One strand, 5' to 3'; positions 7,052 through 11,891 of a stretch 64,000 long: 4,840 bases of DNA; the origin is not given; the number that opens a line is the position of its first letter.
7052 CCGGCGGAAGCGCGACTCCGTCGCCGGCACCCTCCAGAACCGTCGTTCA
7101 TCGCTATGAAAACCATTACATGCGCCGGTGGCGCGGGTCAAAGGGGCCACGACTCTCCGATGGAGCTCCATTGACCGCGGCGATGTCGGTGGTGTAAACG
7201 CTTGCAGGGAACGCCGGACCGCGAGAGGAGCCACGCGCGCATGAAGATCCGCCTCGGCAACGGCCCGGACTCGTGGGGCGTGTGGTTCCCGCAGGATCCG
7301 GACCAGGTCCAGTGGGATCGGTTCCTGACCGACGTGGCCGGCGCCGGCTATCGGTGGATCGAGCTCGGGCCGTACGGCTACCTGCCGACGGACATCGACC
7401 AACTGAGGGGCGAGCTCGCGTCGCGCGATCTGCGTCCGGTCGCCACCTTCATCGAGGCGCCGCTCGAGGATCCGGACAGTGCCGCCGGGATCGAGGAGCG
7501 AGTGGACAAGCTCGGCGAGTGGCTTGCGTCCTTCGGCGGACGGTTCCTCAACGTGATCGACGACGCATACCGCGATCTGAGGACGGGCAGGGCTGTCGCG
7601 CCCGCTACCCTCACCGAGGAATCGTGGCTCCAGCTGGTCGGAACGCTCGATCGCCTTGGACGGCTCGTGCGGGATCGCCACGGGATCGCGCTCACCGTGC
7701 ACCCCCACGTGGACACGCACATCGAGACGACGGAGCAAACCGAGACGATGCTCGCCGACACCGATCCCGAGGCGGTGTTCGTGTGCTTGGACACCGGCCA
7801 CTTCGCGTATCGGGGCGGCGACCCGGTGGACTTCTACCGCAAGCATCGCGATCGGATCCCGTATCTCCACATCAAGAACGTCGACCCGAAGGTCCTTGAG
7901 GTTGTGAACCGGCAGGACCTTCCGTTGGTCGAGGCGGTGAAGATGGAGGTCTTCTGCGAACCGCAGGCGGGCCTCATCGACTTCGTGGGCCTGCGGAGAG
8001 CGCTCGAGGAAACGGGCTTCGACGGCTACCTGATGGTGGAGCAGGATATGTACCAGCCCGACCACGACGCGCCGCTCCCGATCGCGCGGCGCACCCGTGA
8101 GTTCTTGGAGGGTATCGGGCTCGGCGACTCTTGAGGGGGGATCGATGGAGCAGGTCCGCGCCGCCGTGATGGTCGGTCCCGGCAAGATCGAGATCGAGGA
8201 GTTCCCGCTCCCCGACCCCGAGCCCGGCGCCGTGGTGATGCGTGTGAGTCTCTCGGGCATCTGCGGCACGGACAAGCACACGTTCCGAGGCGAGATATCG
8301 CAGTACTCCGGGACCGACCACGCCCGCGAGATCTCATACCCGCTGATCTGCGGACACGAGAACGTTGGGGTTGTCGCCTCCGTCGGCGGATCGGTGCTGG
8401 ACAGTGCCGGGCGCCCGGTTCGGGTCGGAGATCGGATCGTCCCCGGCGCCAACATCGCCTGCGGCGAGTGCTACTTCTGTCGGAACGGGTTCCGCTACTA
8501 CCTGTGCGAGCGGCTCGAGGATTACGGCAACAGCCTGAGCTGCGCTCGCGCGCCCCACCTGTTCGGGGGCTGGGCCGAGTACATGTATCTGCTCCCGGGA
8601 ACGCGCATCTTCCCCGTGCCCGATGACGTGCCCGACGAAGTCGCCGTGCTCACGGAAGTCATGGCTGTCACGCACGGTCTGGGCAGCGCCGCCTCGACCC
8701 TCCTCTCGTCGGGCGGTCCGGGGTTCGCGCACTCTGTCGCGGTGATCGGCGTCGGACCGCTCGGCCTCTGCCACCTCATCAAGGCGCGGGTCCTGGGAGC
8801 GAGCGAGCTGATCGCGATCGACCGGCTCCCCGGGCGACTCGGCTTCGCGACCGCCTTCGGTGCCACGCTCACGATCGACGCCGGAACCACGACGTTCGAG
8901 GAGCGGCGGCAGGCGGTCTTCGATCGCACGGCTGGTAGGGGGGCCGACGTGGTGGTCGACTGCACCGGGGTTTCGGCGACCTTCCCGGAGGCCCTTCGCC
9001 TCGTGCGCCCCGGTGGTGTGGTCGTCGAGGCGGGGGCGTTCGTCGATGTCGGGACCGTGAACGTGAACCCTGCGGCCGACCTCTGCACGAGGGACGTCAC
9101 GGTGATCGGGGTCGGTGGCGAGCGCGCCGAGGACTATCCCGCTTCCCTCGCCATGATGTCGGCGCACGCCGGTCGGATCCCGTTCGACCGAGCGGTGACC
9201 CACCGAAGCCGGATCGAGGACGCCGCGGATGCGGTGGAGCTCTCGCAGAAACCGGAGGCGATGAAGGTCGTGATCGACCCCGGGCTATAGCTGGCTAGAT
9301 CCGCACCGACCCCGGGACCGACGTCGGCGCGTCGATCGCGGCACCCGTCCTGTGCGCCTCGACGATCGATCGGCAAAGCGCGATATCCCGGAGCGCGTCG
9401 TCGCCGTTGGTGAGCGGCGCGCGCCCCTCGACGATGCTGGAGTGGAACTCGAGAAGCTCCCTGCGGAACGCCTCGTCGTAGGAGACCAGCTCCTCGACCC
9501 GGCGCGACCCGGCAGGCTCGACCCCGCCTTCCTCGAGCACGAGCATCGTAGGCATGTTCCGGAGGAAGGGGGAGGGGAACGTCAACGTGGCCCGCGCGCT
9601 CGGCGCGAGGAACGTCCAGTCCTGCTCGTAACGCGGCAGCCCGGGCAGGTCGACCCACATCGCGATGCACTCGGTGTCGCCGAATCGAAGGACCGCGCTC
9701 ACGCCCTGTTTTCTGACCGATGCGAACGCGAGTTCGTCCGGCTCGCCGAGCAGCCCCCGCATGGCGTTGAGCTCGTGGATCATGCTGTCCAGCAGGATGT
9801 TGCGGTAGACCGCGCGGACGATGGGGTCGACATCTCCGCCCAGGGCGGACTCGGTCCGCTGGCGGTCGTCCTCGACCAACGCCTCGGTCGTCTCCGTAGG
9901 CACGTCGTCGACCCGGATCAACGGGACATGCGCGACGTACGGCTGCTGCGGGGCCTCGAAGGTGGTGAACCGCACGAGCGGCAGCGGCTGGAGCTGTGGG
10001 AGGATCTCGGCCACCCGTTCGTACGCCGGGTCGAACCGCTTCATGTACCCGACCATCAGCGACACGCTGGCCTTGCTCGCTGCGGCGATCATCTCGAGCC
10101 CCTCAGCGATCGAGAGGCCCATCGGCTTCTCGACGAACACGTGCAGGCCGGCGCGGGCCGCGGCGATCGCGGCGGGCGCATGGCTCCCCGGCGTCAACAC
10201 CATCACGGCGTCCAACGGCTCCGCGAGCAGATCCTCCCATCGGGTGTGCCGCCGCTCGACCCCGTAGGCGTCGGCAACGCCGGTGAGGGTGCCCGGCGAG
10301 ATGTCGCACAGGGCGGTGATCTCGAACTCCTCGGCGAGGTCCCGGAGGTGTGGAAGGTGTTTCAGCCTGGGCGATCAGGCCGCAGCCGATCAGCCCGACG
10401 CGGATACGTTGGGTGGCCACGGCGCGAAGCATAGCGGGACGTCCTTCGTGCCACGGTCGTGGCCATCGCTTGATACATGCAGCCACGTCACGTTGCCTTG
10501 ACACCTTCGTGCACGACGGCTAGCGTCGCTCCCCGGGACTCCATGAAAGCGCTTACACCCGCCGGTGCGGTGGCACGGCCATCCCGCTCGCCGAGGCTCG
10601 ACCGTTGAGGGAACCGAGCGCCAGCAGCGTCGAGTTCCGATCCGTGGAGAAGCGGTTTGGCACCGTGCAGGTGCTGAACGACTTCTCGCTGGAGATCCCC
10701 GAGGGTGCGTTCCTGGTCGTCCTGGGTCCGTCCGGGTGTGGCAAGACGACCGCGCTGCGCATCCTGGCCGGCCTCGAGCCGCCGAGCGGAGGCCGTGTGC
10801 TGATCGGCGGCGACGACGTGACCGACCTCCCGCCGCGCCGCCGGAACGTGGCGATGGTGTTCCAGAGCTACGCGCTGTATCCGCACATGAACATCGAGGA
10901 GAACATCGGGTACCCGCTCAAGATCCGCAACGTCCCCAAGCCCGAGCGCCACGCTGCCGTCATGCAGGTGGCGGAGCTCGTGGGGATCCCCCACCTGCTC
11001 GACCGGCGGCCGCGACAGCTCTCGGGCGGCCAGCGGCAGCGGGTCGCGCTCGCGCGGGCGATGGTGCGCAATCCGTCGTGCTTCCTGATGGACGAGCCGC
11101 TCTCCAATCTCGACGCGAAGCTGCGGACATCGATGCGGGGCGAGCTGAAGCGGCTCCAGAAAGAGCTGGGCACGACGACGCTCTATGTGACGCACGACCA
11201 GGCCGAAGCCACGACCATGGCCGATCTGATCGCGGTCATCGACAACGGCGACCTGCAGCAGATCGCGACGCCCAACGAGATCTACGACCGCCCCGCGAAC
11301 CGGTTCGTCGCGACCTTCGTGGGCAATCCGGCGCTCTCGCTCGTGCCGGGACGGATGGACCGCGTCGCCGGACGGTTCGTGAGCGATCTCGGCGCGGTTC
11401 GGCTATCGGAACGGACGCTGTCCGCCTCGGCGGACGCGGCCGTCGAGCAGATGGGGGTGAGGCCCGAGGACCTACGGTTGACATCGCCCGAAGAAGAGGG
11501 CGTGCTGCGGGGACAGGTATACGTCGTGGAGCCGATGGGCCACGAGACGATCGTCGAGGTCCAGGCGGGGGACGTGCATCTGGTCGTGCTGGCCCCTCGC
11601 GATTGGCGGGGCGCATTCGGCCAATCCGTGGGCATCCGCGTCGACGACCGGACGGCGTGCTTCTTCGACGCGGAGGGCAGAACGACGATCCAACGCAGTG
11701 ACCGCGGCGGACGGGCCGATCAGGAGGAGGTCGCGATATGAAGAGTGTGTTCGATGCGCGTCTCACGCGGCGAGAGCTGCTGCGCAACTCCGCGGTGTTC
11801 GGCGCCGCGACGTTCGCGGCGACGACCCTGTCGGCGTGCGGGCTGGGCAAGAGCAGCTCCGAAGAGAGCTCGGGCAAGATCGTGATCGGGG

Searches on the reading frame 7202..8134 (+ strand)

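Call 40: search_protein_families(library=pfam, proteins=[window:7202-8134:+], max_evalue=0.0001)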
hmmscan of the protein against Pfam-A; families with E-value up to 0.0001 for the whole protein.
window:7202-8134:+ (310 aa): 1 family
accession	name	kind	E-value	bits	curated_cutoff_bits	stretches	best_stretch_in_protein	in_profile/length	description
PF01261.30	AP_endonuc_2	-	6.2e-23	82.2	31.1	1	44-302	3-246/249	Xylose isomerase-like TIM barrel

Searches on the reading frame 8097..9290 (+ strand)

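Call 40: search_protein_families(library=pfam, proteins=[window:8097-9290:+], max_evalue=0.0001)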
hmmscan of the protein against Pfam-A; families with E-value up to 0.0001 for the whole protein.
window:8097-9290:+ (397 aa): 4 families
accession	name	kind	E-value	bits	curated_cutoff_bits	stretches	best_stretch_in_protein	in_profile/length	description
PF00107.32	ADH_zinc_N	-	3.2e-21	76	31.8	1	221-355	1-128/129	Zinc-binding dehydrogenase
PF08240.17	ADH_N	-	2.8e-18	66.5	23.5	1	43-176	2-104/104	Alcohol dehydrogenase GroES-like domain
PF16912.11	Glu_dehyd_C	-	1.5e-09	38.1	34.9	1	182-394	3-210/211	Glucose dehydrogenase C-terminus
PF13602.12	ADH_zinc_N_2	-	8.7e-07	30.4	27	1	255-386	2-126/134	Zinc-binding dehydrogenase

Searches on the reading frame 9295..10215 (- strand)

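Call 40: search_protein_families(library=pfam, proteins=[window:9295-10215:-], max_evalue=0.0001)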
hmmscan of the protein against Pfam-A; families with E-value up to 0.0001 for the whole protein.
window:9295-10215:- (306 aa): 2 families
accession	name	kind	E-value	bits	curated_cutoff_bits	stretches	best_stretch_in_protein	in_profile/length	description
PF01408.29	GFO_IDH_MocA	-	7.4e-11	43.2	24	1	2-57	64-120/120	Oxidoreductase family, NAD-binding Rossmann fold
PF02894.22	GFO_IDH_MocA_C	-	2.4e-05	24.7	22.9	0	238-292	160-214/218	Oxidoreductase family, C-terminal alpha/beta domain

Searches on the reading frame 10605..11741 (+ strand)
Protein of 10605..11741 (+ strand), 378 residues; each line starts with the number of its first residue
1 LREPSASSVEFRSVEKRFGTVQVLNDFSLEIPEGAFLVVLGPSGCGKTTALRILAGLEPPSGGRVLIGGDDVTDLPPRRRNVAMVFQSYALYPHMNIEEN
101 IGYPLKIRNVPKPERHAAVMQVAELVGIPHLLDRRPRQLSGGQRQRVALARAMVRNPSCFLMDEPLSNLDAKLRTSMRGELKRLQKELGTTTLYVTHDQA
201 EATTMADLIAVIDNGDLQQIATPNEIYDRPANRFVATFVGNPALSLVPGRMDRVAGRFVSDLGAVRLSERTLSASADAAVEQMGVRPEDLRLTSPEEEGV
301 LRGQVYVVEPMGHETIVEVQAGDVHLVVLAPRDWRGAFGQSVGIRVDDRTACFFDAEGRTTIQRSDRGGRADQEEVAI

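Call 40: search_protein_families(library=pfam, proteins=[window:10605-11741:+], max_evalue=0.0001)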
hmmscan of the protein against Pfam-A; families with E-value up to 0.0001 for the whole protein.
window:10605-11741:+ (378 aa): 3 families
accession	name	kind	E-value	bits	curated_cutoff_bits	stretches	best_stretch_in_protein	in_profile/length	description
PF00005.33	ABC_tran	-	1.5e-34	120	25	1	24-166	1-136/137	ABC transporter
PF08402.16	TOBE_2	-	8.8e-08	32.6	21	1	284-353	2-75/76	TOBE domain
PF13304.12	AAA_21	-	1.5e-05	25.7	27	0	130-199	229-300/304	AAA domain, putative AbiEii toxin, Type IV TA system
